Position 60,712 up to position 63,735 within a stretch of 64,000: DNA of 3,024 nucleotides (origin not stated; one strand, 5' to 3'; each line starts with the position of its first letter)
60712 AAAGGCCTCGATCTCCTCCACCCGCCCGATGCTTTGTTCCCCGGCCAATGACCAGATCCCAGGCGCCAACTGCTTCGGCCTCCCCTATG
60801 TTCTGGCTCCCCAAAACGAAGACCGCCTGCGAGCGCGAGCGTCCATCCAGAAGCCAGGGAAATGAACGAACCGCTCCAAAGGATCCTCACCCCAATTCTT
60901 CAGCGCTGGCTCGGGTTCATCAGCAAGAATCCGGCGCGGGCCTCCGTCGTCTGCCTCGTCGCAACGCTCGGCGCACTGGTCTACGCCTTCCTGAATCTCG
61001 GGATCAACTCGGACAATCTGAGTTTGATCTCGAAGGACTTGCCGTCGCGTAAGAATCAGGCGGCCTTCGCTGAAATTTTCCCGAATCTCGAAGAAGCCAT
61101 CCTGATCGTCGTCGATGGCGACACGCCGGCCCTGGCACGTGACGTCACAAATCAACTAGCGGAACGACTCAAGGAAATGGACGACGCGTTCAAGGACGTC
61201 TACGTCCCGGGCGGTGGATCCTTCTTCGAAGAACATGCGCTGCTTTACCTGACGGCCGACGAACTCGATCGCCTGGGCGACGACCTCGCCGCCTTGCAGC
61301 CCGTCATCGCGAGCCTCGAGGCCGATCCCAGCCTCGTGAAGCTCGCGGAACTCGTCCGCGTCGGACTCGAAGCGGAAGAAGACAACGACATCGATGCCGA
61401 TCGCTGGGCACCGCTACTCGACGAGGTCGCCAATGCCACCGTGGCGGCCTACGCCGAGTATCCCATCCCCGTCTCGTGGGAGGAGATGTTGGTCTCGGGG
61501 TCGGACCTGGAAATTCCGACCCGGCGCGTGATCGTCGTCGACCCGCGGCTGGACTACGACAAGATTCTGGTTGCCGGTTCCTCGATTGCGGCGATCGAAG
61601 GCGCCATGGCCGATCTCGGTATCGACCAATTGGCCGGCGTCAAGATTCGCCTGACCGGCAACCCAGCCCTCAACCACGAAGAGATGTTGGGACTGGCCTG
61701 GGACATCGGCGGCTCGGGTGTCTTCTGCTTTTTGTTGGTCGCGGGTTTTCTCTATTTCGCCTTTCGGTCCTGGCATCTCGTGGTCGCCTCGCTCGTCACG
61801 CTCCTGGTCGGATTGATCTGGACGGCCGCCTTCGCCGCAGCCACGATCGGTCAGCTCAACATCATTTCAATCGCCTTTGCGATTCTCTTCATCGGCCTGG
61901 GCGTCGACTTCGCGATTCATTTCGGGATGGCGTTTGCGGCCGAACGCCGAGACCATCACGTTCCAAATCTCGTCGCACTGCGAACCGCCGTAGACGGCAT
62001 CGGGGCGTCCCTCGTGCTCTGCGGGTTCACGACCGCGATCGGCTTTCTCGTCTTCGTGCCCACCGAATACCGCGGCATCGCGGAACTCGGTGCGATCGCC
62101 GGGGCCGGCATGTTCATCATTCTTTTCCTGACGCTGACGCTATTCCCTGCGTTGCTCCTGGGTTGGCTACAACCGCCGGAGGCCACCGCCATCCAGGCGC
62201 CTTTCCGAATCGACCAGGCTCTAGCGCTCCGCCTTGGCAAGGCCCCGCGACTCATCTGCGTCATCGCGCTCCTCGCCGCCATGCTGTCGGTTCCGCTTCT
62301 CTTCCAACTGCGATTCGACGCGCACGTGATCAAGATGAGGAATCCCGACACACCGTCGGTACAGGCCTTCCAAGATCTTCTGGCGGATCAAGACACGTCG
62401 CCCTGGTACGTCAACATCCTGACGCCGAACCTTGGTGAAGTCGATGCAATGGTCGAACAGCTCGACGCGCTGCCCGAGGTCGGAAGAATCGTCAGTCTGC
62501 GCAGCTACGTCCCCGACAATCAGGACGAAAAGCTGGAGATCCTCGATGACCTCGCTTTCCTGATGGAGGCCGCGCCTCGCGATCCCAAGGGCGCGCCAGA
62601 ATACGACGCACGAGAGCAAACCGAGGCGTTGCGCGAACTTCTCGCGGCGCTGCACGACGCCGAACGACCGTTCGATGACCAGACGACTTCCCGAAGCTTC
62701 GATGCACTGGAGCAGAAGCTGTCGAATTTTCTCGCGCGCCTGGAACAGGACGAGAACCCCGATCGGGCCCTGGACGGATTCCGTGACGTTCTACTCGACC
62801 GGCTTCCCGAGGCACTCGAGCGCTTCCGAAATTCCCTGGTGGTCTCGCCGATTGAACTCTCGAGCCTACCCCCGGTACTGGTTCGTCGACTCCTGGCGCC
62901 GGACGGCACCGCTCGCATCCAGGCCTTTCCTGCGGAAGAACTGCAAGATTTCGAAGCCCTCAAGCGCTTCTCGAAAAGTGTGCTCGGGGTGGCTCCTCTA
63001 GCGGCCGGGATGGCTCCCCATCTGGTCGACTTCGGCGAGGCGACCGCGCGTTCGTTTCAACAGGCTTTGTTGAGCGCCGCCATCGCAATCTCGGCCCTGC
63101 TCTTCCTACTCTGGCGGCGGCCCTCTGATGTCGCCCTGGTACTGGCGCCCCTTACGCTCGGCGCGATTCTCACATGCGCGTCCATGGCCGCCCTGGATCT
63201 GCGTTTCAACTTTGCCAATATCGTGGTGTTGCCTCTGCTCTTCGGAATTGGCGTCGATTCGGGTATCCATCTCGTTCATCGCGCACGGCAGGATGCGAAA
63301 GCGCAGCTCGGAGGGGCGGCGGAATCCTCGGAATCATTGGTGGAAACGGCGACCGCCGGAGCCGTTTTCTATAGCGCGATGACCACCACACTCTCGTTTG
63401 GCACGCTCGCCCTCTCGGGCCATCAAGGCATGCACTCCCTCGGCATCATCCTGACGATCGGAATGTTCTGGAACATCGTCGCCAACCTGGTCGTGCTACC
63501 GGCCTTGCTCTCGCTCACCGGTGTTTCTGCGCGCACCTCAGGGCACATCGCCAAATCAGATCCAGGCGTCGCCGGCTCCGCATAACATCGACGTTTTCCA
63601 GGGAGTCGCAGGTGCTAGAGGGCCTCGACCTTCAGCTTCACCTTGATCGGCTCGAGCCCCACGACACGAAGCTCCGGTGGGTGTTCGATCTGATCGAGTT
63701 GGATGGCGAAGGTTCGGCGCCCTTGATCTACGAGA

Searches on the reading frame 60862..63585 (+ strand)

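Call 4: search_protein_families(library=pfam, proteins=[window:60862-63585:+], max_evalue=0.01)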
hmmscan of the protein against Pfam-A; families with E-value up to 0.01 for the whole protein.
window:60862-63585:+ (907 aa): 3 families
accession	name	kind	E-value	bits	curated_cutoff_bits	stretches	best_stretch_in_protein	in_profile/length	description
PF03176.21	MMPL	-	4.4e-26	92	20.5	2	239-432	104-299/333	MMPL family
PF02355.23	SecD_SecF_C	-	7.4e-06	25.9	20.5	1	724-881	25-181/189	Protein export membrane protein SecD/SecF, C-terminal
PF12349.14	Sterol-sensing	-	0.002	18.5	22.3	0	765-886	17-136/153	Sterol-sensing domain of SREBP cleavage-activation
